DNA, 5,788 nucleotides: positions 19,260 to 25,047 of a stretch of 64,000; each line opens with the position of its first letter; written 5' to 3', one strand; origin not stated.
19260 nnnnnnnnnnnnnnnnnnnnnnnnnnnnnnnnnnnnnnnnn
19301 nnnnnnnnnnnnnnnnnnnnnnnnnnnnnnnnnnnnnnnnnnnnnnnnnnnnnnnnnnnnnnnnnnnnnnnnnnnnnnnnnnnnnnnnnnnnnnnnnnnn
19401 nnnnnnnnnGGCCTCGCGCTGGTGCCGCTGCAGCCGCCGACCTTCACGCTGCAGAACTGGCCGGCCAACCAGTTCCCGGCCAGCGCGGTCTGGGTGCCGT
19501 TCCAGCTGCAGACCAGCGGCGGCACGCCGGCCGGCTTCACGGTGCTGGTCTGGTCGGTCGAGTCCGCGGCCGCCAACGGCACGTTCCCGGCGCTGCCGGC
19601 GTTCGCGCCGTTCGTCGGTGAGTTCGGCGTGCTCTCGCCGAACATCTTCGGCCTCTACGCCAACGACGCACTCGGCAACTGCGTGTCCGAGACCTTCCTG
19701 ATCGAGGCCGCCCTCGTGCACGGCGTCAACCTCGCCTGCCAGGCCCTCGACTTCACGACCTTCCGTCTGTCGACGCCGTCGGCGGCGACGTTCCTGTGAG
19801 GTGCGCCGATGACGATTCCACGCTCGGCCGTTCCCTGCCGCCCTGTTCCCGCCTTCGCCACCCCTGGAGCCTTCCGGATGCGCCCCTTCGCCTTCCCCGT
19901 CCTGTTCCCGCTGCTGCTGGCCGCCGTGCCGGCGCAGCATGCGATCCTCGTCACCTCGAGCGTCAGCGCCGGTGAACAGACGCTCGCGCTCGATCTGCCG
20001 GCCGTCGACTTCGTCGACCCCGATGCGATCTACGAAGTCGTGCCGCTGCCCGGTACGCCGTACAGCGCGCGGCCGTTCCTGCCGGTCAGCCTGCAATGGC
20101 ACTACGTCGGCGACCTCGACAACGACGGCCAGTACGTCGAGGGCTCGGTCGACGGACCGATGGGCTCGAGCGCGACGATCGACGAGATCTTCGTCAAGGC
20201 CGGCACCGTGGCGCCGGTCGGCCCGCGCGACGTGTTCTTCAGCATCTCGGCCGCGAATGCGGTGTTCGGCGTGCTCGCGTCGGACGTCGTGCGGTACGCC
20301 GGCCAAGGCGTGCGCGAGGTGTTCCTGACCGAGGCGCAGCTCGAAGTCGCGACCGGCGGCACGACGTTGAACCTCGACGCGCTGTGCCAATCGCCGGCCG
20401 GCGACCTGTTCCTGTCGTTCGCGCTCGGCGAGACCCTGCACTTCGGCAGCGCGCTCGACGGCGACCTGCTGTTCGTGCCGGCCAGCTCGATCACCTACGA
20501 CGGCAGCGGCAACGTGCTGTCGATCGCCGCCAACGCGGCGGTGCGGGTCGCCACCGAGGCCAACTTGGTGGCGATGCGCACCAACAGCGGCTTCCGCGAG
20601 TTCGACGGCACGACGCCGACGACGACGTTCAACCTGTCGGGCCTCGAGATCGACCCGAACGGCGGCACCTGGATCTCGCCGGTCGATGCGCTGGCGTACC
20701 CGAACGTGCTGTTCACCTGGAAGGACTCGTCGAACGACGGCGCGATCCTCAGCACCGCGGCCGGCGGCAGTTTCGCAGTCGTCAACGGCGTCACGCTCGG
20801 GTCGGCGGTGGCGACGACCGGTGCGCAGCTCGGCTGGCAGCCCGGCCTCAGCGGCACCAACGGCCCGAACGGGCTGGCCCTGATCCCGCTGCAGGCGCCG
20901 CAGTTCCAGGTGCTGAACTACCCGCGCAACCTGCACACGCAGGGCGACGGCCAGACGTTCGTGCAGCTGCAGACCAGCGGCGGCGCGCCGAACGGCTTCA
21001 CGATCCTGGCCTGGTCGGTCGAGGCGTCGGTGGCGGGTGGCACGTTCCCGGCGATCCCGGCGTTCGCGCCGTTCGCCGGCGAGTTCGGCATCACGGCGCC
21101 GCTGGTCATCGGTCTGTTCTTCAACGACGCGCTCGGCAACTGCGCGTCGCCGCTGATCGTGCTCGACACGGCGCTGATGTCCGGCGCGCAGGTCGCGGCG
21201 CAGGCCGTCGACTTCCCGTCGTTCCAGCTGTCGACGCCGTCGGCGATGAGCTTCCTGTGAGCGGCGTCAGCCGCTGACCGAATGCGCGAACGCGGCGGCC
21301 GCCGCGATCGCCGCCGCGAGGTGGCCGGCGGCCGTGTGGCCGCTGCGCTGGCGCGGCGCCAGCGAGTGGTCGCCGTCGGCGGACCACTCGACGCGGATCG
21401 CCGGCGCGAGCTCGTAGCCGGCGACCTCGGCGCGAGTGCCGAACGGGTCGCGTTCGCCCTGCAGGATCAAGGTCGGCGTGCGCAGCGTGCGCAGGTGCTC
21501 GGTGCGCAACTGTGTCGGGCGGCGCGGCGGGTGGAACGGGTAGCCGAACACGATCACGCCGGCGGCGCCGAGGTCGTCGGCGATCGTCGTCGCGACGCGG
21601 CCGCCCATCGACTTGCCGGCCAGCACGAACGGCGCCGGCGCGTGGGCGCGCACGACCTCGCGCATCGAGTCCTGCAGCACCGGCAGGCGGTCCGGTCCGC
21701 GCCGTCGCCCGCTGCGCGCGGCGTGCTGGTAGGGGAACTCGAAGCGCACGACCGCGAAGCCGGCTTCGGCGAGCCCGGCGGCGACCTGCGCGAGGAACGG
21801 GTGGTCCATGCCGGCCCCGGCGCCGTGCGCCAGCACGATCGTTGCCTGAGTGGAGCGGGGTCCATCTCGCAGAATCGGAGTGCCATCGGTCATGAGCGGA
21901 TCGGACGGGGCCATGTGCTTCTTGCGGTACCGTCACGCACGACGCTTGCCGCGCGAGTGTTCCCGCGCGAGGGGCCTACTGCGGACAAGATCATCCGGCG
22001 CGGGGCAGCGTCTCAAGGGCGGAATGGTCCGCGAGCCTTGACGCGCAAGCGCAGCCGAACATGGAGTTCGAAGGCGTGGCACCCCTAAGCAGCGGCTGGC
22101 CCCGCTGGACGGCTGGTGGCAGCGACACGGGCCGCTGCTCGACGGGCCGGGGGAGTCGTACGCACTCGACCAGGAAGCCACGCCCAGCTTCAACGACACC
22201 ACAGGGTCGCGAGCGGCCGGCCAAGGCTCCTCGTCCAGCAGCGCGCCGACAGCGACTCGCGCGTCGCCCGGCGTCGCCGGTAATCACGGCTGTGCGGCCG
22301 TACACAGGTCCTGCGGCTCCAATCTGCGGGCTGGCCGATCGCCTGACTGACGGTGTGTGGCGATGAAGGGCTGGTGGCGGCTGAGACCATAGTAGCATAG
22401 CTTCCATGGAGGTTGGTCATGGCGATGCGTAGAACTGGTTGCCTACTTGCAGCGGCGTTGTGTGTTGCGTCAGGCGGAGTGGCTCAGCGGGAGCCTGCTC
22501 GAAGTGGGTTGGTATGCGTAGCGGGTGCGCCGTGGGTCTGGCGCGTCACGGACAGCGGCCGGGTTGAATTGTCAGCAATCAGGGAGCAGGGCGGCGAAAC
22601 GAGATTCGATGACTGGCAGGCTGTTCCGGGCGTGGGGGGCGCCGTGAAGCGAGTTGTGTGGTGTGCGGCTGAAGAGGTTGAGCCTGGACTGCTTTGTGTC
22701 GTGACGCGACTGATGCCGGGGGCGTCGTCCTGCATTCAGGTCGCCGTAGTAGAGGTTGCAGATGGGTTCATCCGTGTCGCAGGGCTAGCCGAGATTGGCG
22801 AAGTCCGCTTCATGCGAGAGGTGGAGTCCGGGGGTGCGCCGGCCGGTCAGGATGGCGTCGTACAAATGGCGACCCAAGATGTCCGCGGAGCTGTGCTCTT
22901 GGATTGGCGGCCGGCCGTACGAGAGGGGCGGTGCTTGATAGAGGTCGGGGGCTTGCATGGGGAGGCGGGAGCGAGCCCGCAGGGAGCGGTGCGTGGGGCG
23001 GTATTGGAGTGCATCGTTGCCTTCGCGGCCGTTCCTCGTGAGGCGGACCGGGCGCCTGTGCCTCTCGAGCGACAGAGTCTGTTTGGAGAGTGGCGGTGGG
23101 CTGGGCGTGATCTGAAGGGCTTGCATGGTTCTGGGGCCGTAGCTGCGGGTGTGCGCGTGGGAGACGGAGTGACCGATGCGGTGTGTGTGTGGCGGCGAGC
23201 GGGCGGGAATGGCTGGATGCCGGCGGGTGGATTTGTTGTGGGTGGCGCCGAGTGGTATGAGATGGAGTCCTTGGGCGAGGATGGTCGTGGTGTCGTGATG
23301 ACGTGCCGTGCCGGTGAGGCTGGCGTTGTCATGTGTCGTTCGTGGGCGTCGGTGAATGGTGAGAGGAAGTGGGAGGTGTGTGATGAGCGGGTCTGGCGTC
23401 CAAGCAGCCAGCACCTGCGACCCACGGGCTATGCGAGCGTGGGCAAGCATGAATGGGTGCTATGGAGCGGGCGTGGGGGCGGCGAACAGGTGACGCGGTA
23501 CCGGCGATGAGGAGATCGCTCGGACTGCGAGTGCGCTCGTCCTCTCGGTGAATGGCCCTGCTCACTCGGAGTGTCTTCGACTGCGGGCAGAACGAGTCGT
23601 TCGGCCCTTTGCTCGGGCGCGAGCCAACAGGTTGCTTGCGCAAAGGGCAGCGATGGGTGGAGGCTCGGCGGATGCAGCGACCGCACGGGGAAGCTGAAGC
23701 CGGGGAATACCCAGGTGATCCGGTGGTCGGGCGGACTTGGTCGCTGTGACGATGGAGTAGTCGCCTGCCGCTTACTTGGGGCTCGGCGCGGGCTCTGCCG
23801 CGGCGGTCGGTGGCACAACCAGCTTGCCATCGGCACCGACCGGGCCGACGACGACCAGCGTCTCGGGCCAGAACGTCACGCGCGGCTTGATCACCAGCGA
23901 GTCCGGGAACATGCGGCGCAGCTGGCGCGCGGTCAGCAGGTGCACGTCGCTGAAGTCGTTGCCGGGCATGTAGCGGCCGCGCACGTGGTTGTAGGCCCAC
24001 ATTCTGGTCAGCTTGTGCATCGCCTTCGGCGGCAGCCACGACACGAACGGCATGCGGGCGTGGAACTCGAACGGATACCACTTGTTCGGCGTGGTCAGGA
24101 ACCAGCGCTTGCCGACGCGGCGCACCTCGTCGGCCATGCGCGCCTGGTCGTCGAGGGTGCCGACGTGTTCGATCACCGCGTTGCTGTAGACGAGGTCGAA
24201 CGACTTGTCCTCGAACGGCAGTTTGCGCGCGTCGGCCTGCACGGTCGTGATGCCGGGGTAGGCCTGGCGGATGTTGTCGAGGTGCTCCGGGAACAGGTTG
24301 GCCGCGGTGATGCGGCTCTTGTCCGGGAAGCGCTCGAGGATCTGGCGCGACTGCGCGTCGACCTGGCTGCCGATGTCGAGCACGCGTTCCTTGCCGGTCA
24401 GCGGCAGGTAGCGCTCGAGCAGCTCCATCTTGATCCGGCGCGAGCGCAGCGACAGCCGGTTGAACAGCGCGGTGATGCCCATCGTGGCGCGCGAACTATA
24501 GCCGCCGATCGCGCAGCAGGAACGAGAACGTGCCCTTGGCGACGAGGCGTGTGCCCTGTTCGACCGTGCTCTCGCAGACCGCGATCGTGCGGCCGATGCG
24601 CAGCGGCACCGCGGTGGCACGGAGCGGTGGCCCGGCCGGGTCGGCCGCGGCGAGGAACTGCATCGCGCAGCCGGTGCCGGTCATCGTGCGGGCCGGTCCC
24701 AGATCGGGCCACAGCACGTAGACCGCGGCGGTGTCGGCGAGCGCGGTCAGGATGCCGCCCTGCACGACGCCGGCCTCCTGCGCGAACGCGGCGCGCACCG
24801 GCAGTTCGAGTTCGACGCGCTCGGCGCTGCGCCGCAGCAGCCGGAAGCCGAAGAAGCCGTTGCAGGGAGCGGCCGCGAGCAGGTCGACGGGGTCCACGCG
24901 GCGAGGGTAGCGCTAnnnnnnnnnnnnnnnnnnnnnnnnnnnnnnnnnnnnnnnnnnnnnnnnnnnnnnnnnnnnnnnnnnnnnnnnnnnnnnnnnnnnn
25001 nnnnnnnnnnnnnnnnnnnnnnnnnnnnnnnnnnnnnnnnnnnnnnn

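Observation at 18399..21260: Tandem pair of full-length paralogous secreted proteins with no domain I recognise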

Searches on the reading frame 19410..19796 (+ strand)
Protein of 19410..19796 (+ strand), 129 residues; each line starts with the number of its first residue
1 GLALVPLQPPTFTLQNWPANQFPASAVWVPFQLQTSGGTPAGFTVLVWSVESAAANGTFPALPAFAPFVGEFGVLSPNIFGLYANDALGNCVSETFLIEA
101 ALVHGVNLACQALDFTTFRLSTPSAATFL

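Call 54: find_homologous_proteins(query=A4, max_evalue=0.001)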
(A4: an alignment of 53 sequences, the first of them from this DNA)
Query A4 (53 sequences): 4531 candidates shared short words with the query, none scored E <= 0.001.
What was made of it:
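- A database-wide search with the domain profile returned nothing (call 54).
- Tried and rejected: A profile of the C-terminal domain searched against 5.8 billion proteins returned nothing (call 54).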

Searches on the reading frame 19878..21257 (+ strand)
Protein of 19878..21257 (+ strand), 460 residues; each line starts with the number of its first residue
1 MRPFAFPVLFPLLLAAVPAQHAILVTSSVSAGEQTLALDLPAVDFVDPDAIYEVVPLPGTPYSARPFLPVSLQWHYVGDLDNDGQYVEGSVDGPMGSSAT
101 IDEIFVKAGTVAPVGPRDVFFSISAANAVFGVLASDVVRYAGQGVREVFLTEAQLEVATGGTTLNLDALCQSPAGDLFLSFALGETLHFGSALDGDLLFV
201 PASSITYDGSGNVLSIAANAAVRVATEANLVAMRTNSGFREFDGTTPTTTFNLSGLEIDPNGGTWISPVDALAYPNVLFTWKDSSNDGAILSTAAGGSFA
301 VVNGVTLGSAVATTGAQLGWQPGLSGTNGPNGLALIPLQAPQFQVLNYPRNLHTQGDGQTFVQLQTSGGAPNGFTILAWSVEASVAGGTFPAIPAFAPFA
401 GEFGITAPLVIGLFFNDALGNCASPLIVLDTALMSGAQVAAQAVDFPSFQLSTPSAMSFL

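Call 4: search_protein_families(library=pfam, proteins=[window:19878-21257:+], max_evalue=10)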
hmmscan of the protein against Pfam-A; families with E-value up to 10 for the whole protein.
window:19878-21257:+ (460 aa): 0 families

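Call 5: search_protein_families(library=ncbifam, proteins=[window:19878-21257:+], max_evalue=10)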
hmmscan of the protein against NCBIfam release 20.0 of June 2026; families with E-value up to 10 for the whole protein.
window:19878-21257:+ (460 aa): 1 family
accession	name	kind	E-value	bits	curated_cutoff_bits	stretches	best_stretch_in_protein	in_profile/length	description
TIGR03613.1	RutR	equivalog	0.076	12.9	368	1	103-154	136-188/202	pyrimidine utilization regulatory protein R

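Call 65: search_protein_families(library=padloc, proteins=[window:19878-21257:+], max_evalue=1)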
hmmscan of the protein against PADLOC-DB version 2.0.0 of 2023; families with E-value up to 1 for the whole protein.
window:19878-21257:+ (460 aa): 0 families

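Call 66: search_protein_families(library=phrogs, proteins=[window:19878-21257:+], max_evalue=1)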
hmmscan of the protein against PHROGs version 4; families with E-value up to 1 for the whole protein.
window:19878-21257:+ (460 aa): 1 family
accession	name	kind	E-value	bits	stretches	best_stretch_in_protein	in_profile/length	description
phrog_2370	-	connector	0.37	10.3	1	214-274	333-397/652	neck passage structure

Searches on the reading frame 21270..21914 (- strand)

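Call 90: search_protein_families(library=pfam, proteins=[window:21270-21914:-], max_evalue=0.001)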
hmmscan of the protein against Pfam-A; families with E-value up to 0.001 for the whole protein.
window:21270-21914:- (215 aa): 6 families
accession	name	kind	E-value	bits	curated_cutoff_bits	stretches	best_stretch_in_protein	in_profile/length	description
PF20408.4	Abhydrolase_11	-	1.7e-72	243.6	27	1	23-210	2-192/193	Alpha/beta hydrolase domain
PF12146.15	Hydrolase_4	-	1.1e-08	35.1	27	1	22-124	3-108/239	Serine aminopeptidase, S33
PF00561.26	Abhydrolase_1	-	3.5e-07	30.6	25.8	1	25-113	2-88/245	alpha/beta hydrolase fold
PF12695.13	Abhydrolase_5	-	0.00011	22.5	27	1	32-126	6-91/164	Alpha/beta hydrolase family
PF01738.24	DLH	-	0.00026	21.1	21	0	92-191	95-194/217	Dienelactone hydrolase family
PF00975.26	Thioesterase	-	0.00044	21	26.4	1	70-122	41-94/226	Thioesterase domain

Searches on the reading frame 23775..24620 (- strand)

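Call 90: search_protein_families(library=pfam, proteins=[window:23775-24620:-], max_evalue=0.001)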
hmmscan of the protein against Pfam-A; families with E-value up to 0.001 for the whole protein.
window:23775-24620:- (282 aa): 5 families
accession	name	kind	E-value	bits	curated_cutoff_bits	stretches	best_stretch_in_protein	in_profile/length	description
PF08241.18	Methyltransf_11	-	1.1e-14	55.2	21.2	1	81-171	1-88/95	Methyltransferase domain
PF13649.12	Methyltransf_25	-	1.6e-11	45.2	27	1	80-170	1-93/97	Methyltransferase domain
PF08242.18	Methyltransf_12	-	0.00017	22.7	30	1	81-169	1-91/98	Methyltransferase domain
PF13489.12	Methyltransf_23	-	0.00018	21.7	27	1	65-238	10-154/164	Methyltransferase domain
PF13847.12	Methyltransf_31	-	0.00027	21.1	27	1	121-192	53-114/145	Methyltransferase domain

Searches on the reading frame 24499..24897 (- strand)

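Call 90: search_protein_families(library=pfam, proteins=[window:24499-24897:-], max_evalue=0.001)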
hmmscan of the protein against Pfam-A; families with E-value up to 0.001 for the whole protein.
window:24499-24897:- (133 aa): 2 families
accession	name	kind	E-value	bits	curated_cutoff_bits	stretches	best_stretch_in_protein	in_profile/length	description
PF03061.28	4HBT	-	1.3e-07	32.2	20.6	1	43-118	2-76/79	Thioesterase superfamily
PF13622.12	4HBT_3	-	2.1e-06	28.3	24.3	1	43-126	9-82/83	Acyl-CoA thioesterase N-terminal domain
